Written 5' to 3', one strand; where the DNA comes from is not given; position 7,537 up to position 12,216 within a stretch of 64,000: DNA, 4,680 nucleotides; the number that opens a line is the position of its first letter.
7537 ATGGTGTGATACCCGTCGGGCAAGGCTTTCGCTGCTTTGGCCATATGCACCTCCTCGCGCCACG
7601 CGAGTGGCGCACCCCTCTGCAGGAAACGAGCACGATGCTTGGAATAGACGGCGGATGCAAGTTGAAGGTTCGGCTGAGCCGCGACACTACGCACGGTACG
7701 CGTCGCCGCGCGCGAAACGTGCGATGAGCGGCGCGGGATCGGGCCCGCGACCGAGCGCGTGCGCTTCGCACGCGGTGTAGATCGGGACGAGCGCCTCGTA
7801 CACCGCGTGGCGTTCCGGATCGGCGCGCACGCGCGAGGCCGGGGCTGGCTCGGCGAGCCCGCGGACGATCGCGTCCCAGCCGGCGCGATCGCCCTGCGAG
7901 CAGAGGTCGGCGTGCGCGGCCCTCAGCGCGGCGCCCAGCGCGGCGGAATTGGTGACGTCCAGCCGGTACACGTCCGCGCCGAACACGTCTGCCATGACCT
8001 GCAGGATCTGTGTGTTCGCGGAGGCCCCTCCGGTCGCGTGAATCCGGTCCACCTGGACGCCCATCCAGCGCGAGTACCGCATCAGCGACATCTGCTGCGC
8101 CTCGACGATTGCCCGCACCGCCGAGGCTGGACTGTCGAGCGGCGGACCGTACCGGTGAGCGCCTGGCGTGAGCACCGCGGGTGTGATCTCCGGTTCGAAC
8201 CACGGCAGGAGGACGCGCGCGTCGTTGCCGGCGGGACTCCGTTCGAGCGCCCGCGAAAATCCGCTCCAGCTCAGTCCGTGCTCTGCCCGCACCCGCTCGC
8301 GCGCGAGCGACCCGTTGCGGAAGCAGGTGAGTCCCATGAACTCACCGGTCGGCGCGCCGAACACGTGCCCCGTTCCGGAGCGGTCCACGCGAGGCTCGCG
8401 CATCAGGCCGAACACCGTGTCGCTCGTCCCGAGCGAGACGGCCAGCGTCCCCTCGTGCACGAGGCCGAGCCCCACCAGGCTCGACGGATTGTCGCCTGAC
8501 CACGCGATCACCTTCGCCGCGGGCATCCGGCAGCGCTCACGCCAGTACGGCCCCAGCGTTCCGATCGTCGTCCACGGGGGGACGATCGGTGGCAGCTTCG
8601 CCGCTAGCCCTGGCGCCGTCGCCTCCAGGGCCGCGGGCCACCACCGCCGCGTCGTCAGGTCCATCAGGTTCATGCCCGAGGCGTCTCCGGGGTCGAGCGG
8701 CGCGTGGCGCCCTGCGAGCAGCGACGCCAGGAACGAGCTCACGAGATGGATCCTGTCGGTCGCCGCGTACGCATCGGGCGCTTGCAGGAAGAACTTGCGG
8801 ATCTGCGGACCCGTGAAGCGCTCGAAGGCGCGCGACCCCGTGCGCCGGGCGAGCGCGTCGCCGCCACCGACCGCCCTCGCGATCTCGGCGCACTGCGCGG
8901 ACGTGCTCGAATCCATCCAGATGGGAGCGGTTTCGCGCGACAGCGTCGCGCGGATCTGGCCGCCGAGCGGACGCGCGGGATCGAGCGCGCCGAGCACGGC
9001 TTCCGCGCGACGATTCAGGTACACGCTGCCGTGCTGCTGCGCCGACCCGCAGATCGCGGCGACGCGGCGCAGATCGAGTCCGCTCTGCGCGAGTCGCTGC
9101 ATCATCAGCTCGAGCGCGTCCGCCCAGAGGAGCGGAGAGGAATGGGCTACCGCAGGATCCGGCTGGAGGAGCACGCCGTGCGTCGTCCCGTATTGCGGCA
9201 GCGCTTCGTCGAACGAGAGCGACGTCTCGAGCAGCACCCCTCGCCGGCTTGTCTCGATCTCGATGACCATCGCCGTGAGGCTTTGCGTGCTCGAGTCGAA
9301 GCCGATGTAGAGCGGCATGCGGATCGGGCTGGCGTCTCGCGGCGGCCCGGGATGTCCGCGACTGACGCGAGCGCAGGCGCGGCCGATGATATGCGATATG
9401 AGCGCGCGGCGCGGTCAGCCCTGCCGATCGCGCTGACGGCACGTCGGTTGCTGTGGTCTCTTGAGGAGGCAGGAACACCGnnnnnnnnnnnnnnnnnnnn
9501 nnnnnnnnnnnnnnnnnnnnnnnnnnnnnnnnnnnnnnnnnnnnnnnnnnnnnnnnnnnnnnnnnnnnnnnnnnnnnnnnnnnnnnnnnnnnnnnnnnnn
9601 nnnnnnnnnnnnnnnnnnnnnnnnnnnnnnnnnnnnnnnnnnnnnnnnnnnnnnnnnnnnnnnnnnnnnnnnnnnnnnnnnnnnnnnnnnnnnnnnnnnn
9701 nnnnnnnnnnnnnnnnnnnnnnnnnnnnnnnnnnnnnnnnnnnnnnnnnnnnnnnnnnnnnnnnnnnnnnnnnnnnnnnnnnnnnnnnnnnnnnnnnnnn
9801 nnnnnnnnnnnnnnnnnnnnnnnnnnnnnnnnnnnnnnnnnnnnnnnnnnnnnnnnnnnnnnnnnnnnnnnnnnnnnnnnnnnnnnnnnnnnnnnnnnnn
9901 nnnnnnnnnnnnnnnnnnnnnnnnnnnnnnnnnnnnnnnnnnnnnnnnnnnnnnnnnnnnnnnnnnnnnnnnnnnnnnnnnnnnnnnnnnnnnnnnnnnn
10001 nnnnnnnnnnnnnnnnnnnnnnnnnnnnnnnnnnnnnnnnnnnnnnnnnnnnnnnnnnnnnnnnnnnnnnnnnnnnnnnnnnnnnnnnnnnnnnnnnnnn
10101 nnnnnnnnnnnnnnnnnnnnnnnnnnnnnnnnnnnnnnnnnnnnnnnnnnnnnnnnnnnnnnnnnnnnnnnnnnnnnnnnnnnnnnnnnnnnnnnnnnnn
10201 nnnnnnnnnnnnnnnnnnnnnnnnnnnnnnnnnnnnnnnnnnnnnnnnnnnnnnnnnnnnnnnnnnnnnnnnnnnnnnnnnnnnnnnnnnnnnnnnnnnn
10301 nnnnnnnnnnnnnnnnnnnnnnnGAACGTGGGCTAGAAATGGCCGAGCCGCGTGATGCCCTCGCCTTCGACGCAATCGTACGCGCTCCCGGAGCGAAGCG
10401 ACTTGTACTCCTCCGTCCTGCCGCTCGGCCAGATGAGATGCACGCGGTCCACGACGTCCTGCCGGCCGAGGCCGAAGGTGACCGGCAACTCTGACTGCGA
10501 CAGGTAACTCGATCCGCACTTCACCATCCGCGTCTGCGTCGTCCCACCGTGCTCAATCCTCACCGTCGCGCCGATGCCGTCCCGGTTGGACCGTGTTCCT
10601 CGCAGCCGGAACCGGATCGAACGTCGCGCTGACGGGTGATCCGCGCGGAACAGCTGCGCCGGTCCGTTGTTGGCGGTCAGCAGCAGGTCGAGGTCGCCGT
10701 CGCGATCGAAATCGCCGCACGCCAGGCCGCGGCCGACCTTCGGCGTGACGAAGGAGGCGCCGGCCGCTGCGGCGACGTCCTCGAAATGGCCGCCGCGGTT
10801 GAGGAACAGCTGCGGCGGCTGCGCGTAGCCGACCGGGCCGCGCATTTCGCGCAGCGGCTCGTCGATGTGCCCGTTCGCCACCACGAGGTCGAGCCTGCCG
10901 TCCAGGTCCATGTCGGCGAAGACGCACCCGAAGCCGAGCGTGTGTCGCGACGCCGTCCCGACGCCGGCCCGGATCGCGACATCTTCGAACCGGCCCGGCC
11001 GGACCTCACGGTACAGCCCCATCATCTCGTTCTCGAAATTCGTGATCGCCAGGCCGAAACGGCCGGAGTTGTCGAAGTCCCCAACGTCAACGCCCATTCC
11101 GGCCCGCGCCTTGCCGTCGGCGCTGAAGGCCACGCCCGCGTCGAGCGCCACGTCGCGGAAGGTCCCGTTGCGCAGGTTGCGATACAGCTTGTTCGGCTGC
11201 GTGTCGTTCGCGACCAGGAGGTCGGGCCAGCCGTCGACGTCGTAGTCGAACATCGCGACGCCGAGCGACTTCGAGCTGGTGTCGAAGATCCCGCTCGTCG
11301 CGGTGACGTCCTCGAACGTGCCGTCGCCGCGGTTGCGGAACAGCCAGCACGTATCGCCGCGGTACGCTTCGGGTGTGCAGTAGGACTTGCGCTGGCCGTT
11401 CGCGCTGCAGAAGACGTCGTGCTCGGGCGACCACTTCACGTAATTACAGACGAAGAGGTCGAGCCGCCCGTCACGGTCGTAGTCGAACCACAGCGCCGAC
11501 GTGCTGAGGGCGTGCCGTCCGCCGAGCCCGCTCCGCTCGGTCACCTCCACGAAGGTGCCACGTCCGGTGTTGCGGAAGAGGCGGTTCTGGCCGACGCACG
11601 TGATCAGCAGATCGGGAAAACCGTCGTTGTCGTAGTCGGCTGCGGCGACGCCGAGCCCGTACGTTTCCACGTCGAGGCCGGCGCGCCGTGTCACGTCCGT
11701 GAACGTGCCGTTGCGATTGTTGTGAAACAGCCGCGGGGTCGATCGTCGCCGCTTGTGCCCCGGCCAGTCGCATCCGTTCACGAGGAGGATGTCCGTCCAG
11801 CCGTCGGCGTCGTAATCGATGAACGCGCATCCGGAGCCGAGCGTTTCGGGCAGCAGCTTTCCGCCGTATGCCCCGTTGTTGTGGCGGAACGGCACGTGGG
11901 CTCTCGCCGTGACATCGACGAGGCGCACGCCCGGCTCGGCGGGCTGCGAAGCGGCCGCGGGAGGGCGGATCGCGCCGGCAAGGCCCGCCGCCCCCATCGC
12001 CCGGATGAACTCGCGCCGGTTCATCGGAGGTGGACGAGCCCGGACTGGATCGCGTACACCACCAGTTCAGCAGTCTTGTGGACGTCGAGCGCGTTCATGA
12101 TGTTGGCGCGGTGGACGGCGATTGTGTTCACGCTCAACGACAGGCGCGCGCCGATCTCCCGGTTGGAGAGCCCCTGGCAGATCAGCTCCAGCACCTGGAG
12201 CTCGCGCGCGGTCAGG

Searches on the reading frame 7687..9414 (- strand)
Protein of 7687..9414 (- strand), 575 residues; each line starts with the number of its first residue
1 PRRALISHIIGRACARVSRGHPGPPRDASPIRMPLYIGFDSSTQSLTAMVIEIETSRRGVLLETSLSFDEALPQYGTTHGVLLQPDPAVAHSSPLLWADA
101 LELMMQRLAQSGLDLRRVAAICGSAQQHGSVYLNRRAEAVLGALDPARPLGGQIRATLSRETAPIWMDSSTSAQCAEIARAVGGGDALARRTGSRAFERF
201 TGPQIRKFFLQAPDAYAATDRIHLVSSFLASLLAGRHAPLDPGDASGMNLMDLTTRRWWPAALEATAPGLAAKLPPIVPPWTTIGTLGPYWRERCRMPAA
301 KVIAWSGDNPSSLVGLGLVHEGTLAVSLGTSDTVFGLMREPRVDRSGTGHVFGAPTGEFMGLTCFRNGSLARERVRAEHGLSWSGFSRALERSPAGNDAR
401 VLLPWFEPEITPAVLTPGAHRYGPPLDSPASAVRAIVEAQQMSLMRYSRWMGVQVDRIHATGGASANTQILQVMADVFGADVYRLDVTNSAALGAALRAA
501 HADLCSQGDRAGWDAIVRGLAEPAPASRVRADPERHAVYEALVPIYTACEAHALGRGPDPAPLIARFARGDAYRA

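Call 52: search_protein_families(library=pfam, proteins=[window:7687-9414:-], max_evalue=0.001)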
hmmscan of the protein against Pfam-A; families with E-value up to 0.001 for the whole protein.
window:7687-9414:- (575 aa): 2 families
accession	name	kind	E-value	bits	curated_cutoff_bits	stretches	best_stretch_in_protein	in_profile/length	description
PF02782.22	FGGY_C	-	1.5e-17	64.4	27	1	324-502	1-197/198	FGGY family of carbohydrate kinases, C-terminal domain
PF00370.27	FGGY_N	-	1e-14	55.2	28.8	1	164-315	96-245/245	FGGY family of carbohydrate kinases, N-terminal domain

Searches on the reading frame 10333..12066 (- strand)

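Call 52: search_protein_families(library=pfam, proteins=[window:10333-12066:-], max_evalue=0.001)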
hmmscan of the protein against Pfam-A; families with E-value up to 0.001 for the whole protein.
window:10333-12066:- (577 aa): 3 families
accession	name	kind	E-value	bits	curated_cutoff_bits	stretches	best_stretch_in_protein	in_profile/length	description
PF13517.12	FG-GAP_3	-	1.1e-49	167.3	26.9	5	84-155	1-61/61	FG-GAP-like repeat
PF07593.17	UnbV_ASPIC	-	2.4e-18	66.2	23.4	1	497-561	1-65/68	ASPIC and UnbV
PF01839.29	FG-GAP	-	5.4e-09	36.2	22.1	0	137-156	2-21/37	FG-GAP repeat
